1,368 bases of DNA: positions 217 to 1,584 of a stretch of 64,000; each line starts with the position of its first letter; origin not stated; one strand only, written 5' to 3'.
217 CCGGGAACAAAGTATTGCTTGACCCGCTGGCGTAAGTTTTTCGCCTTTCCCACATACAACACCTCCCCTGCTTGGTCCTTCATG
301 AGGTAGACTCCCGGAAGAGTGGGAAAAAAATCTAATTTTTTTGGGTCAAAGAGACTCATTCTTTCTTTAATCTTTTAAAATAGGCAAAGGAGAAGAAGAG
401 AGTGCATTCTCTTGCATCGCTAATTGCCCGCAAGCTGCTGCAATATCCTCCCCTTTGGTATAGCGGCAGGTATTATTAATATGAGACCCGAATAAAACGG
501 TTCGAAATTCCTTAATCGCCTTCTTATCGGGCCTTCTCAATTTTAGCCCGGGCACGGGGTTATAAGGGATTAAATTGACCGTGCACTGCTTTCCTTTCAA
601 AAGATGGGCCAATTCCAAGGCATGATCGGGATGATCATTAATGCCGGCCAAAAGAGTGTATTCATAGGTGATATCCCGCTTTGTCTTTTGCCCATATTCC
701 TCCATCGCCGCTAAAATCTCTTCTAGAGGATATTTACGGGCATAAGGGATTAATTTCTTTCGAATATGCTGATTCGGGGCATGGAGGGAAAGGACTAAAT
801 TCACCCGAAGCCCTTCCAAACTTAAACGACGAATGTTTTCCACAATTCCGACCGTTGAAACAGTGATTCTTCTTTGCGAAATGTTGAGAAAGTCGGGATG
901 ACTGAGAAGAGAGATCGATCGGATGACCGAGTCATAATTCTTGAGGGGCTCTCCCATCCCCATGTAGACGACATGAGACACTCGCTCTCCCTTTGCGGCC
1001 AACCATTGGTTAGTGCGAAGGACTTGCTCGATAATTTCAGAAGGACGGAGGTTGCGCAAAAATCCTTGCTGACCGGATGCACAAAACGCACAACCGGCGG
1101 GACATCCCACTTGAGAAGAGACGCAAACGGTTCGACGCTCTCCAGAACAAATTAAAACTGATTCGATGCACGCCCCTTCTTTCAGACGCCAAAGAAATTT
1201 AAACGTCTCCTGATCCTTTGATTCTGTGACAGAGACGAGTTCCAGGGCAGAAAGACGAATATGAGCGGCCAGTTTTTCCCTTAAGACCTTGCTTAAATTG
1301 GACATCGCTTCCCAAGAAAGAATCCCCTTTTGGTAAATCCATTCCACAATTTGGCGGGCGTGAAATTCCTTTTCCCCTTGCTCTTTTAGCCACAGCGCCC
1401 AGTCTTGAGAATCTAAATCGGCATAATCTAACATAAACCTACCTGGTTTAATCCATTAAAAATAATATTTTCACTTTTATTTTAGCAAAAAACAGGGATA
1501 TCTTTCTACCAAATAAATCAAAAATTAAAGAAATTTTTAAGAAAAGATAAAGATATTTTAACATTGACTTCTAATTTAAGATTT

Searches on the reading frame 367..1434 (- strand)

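Call 93: search_protein_families(library=pfam, proteins=[window:367-1434:-], max_evalue=0.00001)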
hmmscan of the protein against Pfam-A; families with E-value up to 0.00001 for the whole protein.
window:367-1434:- (355 aa): 2 families
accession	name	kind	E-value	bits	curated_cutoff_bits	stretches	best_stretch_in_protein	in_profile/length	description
PF21016.3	RlmN_N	-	1.3e-16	60.5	24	1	5-59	4-58/60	Ribosomal RNA large subunit methyltransferase N-terminal domain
PF04055.27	Radical_SAM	-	8.8e-15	55.7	29.5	1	106-275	2-165/166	Radical SAM superfamily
